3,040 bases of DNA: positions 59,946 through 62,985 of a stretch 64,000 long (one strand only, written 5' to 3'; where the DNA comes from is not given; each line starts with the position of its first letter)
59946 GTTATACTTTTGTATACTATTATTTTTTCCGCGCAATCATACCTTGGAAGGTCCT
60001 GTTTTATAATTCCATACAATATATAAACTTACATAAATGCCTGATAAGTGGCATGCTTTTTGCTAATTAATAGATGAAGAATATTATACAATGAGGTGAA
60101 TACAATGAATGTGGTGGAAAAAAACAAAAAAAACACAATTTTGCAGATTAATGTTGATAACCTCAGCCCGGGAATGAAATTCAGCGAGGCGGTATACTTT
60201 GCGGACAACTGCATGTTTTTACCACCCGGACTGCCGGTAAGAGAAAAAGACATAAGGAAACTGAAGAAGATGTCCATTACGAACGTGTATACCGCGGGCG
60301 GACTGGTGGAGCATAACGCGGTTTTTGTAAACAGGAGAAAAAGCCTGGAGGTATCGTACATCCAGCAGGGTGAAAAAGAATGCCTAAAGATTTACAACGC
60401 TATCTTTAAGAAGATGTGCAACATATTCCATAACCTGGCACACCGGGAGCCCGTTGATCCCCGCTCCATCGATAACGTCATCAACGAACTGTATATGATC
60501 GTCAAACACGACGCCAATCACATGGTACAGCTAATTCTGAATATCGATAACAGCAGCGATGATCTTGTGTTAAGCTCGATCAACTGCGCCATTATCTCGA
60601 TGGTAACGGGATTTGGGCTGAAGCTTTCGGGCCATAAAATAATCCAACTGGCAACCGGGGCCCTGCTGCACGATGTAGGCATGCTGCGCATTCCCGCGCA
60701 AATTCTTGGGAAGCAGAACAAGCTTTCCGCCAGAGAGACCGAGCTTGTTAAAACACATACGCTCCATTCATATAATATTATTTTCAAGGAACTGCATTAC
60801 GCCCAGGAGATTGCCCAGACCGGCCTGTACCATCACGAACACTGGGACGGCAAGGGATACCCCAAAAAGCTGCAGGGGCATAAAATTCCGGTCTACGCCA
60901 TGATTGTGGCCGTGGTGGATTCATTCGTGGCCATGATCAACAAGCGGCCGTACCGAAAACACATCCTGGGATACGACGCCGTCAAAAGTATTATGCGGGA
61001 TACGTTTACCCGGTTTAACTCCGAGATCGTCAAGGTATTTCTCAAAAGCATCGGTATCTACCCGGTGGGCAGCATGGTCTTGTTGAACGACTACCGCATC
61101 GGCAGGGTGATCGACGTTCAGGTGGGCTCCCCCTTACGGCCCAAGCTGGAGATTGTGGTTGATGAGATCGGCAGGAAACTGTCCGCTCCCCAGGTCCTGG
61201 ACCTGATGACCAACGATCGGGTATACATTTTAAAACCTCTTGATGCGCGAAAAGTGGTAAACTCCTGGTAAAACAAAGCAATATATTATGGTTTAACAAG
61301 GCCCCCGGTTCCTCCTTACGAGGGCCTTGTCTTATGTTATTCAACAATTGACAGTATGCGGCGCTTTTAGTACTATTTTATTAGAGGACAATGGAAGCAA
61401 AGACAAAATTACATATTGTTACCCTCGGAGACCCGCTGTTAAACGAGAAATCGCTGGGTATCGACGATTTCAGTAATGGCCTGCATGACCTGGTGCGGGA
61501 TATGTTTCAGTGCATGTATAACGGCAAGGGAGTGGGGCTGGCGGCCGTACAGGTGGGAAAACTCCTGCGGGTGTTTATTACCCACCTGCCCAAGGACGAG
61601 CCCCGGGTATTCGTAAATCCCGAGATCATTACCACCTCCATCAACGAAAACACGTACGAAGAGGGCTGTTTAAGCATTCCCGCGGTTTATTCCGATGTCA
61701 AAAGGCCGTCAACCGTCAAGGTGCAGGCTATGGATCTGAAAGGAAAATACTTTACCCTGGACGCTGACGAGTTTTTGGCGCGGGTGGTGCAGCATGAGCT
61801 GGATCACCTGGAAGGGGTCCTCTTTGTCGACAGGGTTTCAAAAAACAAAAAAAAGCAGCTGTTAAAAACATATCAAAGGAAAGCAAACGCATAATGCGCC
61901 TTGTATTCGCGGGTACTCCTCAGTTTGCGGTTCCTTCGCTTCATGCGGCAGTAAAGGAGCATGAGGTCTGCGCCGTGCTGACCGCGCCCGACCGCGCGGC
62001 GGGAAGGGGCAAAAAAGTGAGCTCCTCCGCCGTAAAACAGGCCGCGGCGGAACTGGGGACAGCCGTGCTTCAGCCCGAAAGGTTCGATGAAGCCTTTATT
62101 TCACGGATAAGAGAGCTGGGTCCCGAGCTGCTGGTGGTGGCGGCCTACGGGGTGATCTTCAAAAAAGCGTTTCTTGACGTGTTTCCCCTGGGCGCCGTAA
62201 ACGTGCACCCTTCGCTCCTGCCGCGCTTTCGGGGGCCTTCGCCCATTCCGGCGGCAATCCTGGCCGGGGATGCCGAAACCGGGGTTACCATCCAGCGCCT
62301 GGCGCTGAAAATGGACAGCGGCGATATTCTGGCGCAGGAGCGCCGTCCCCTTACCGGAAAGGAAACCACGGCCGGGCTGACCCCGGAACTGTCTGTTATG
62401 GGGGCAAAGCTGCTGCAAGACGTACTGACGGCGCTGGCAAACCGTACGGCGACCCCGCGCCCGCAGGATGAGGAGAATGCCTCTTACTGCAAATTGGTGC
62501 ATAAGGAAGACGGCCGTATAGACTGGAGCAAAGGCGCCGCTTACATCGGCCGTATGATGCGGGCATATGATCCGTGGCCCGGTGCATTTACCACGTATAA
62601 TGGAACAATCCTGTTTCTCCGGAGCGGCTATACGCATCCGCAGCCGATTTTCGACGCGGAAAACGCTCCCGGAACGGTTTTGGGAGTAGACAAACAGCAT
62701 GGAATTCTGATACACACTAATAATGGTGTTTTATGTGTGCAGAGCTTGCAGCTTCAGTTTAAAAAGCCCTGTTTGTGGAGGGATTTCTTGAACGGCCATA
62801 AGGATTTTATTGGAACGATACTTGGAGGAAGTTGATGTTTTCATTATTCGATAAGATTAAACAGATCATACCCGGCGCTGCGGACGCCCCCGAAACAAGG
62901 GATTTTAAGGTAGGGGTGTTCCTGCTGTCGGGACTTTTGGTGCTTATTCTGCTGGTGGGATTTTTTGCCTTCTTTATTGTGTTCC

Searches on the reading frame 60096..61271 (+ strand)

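Call 37: search_protein_families(library=pfam, proteins=[window:60096-61271:+], max_evalue=0.0001)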
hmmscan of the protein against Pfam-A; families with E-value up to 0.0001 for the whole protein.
window:60096-61271:+ (391 aa): 2 families
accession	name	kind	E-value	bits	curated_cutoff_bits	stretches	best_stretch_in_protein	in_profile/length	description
PF13487.12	HD_5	-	2.5e-26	92.9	27.2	1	174-303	31-162/170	HD domain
PF01966.28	HD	-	4.2e-11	43.6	22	1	181-280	23-116/116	HD domain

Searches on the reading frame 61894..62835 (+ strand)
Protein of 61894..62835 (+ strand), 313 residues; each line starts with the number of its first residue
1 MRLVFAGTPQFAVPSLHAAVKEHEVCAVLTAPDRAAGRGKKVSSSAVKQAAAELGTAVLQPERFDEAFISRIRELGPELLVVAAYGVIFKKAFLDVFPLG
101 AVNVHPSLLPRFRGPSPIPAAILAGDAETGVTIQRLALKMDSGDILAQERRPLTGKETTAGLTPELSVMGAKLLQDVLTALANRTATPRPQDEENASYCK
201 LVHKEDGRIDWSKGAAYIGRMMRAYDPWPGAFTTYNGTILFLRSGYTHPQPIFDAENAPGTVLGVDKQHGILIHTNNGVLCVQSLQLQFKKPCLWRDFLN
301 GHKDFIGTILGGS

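Call 37: search_protein_families(library=pfam, proteins=[window:61894-62835:+], max_evalue=0.0001)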
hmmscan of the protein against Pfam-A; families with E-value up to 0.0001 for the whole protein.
window:61894-62835:+ (313 aa): 2 families
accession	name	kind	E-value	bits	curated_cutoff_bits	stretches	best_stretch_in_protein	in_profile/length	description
PF00551.24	Formyl_trans_N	-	1.2e-34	120.1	26.1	1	2-177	2-180/181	Formyl transferase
PF02911.23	Formyl_trans_C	-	5.3e-23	81.5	21.1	1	203-302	3-99/100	Formyl transferase, C-terminal domain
